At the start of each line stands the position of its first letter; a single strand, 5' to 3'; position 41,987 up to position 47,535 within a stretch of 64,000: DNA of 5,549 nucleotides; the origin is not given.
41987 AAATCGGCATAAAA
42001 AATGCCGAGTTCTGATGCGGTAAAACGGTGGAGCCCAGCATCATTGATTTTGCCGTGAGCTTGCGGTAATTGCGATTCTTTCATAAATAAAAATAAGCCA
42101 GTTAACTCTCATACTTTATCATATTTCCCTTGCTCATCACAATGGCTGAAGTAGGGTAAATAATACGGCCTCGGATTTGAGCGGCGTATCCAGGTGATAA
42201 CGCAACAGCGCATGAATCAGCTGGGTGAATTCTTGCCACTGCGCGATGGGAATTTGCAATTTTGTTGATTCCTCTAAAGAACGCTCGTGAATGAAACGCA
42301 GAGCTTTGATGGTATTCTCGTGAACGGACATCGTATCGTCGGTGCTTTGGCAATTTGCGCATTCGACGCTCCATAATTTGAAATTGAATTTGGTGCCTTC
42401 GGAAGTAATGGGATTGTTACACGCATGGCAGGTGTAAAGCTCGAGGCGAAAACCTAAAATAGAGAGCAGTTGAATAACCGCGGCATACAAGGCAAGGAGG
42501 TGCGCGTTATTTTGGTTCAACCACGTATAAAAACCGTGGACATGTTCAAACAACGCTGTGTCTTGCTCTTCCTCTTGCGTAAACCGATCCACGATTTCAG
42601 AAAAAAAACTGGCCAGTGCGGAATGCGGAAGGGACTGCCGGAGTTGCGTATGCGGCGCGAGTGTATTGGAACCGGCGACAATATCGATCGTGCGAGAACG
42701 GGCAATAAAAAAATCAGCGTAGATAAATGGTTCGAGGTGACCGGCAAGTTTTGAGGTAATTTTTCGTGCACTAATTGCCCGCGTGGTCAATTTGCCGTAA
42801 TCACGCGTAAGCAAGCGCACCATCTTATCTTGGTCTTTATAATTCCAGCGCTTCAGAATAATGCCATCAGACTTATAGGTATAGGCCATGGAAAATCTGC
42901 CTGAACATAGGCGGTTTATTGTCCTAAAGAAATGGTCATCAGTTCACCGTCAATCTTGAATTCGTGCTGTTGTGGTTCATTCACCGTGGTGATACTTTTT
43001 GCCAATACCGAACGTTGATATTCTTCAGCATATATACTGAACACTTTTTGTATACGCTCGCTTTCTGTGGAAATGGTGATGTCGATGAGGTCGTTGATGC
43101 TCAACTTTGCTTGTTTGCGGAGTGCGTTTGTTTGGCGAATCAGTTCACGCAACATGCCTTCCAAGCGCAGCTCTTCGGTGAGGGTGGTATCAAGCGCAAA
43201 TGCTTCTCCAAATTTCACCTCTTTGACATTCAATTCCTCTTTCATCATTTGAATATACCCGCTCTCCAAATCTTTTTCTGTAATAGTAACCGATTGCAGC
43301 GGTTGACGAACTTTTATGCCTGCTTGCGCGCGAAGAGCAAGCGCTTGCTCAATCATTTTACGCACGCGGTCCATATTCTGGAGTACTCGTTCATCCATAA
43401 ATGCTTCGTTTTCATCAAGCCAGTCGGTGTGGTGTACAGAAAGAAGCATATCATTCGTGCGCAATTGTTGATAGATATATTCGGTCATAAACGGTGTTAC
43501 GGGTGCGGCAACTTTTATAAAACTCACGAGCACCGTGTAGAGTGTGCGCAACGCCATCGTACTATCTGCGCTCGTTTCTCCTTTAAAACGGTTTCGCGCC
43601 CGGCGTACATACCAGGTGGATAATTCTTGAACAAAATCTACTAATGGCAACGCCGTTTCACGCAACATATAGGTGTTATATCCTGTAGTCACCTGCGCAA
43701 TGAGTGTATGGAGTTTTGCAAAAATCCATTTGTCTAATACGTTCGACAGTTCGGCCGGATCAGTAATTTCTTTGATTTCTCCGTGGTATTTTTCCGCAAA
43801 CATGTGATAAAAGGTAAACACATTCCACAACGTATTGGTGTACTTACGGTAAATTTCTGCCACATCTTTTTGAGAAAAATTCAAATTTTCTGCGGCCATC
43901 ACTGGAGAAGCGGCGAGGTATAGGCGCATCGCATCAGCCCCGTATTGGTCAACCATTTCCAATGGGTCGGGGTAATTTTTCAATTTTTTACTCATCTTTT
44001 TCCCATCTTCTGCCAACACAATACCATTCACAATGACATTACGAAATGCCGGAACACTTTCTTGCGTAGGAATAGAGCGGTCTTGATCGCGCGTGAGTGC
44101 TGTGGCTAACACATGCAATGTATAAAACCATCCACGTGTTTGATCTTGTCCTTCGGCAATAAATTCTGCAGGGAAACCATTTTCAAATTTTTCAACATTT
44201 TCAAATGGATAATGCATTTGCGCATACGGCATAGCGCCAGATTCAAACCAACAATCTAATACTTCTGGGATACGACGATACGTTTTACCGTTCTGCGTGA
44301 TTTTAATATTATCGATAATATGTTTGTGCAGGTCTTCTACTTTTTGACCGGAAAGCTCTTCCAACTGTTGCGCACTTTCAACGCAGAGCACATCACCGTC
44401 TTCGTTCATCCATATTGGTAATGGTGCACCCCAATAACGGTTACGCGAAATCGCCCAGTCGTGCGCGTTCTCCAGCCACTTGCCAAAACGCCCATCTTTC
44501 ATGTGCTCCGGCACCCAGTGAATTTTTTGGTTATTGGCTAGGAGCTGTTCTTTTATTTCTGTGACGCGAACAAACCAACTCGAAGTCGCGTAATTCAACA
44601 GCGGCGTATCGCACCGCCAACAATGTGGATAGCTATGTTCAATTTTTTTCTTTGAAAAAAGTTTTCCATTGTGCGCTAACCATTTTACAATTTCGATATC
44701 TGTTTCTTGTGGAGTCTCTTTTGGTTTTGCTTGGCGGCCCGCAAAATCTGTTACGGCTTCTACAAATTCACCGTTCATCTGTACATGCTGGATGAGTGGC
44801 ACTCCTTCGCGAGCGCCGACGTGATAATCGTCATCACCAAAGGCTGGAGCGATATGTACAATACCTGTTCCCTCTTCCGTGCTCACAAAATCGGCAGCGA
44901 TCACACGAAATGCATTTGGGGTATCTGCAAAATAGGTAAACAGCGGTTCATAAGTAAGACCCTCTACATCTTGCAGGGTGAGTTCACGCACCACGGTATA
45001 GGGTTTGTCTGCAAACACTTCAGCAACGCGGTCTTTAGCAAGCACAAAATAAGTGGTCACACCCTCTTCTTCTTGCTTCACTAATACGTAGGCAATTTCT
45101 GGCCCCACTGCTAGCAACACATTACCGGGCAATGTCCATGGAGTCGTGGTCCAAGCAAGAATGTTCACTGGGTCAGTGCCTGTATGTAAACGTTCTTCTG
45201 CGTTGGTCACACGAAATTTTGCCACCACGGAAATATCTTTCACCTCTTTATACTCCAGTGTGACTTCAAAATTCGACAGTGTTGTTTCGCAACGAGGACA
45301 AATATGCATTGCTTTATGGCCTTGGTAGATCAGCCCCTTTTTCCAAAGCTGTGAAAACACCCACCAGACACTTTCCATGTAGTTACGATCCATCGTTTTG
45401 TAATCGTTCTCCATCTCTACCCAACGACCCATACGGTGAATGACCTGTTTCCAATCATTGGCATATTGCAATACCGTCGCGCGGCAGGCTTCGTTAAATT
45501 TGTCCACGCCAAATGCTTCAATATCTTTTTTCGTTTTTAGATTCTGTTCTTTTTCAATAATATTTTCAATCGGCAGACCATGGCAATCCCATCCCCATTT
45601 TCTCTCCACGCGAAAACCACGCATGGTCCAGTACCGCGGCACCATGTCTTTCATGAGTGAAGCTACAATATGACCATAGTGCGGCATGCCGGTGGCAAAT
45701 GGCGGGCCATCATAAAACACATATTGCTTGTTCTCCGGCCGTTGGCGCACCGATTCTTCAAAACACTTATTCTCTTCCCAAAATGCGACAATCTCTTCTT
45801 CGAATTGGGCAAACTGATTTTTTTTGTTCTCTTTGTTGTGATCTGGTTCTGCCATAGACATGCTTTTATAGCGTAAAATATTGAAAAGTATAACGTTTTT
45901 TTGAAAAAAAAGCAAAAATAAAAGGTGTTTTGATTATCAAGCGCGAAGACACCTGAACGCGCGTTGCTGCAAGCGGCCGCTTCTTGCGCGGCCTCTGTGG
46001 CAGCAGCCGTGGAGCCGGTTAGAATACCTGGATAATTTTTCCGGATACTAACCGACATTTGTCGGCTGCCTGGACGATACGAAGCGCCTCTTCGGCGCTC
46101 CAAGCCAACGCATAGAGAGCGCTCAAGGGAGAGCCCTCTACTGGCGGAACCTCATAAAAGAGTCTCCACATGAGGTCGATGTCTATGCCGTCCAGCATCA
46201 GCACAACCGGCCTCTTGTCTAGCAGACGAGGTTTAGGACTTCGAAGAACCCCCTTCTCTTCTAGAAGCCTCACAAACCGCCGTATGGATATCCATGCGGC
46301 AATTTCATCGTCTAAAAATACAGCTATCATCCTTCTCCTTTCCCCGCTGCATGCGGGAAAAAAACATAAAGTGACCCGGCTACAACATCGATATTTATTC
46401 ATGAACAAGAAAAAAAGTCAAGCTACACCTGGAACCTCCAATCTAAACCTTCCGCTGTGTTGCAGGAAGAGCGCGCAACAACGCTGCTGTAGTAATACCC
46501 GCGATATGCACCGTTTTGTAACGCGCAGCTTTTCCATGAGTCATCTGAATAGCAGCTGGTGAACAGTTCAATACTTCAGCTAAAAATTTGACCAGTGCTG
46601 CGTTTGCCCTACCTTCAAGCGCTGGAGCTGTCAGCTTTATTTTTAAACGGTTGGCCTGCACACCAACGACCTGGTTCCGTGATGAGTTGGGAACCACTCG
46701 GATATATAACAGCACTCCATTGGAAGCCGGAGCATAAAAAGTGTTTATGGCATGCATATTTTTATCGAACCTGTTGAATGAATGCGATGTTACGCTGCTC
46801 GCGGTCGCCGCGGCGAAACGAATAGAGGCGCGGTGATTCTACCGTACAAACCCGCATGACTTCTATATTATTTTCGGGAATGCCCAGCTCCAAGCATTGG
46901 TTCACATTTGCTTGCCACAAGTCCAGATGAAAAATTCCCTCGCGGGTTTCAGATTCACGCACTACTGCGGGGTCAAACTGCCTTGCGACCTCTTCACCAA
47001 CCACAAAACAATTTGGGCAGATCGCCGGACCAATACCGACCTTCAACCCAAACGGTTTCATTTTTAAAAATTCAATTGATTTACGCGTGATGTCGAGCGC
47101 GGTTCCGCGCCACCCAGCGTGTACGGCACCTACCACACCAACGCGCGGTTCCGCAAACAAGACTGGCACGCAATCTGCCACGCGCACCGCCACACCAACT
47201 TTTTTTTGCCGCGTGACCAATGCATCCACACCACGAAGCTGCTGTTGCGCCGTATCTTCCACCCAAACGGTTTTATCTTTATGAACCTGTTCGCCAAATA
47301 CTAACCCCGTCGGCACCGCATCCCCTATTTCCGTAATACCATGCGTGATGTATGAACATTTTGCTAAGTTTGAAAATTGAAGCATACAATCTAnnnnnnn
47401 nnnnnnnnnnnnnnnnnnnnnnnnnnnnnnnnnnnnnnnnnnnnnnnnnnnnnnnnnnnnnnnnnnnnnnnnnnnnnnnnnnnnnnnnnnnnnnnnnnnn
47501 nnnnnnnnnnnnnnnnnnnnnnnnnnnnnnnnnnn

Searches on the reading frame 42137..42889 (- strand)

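Call 68: search_protein_families(library=pfam, proteins=[window:42137-42889:-], max_evalue=0.00001)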
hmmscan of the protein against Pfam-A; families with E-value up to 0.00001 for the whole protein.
window:42137-42889:- (250 aa): 2 families
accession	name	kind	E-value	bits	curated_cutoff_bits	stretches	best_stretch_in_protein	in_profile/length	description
PF02565.21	RecO_C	-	6.9e-23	81.6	22.1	1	86-240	3-156/157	Recombination protein O C terminal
PF11967.14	RecO_N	-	6.9e-16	58.5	27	1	1-72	1-72/80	Recombination protein O N terminal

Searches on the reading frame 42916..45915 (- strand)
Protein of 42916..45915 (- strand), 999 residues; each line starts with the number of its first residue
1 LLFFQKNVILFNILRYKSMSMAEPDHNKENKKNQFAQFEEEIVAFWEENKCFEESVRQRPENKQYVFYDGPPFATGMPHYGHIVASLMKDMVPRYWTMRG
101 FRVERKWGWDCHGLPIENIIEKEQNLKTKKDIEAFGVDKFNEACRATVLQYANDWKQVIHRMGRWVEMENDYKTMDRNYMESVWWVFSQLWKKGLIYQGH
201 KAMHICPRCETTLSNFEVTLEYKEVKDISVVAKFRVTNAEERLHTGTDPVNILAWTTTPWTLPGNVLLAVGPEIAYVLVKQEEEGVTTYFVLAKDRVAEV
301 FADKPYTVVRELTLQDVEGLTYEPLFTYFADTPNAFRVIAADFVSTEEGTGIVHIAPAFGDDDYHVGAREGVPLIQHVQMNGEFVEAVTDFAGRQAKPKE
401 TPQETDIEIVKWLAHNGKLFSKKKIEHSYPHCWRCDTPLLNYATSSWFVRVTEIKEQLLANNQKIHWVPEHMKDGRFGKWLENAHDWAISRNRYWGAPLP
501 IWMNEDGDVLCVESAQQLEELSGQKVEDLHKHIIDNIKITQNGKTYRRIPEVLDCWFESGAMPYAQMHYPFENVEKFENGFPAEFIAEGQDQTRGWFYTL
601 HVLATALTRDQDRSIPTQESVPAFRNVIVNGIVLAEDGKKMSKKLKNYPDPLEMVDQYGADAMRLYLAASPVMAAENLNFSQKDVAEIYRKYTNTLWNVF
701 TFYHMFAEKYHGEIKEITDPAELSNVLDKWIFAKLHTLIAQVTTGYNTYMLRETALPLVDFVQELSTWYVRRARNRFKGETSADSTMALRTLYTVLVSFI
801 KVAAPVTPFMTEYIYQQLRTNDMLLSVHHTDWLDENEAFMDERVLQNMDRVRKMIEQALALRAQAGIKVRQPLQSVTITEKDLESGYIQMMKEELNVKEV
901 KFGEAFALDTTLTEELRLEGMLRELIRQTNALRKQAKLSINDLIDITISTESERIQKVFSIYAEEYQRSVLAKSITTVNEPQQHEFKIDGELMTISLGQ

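Call 68: search_protein_families(library=pfam, proteins=[window:42916-45915:-], max_evalue=0.00001)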
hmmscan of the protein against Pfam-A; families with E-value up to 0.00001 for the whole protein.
window:42916-45915:- (999 aa): 4 families
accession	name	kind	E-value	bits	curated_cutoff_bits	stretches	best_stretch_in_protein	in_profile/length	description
PF00133.28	tRNA-synt_1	-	8.9e-144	479.7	22.7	1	42-678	2-413/414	tRNA synthetases class I (I, L, M and V)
PF08264.19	Anticodon_1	-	3.6e-28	98.7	25.1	1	728-875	1-146/148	Anticodon-binding domain of tRNA ligase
PF09334.17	tRNA-synt_1g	-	1e-19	71.1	20.1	1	72-219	8-136/391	tRNA synthetases class I (M)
PF19302.4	DUF5915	-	4.8e-18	65.8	27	1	907-997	103-192/195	Domain of unknown function (DUF5915)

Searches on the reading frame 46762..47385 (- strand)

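Call 68: search_protein_families(library=pfam, proteins=[window:46762-47385:-], max_evalue=0.00001)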
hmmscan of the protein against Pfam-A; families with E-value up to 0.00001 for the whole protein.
window:46762-47385:- (207 aa): 1 family
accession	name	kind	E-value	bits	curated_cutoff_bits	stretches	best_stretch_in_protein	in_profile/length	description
PF02578.20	Cu-oxidase_4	-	1.7e-50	172.1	22.9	1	25-203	43-237/238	Multi-copper polyphenol oxidoreductase laccase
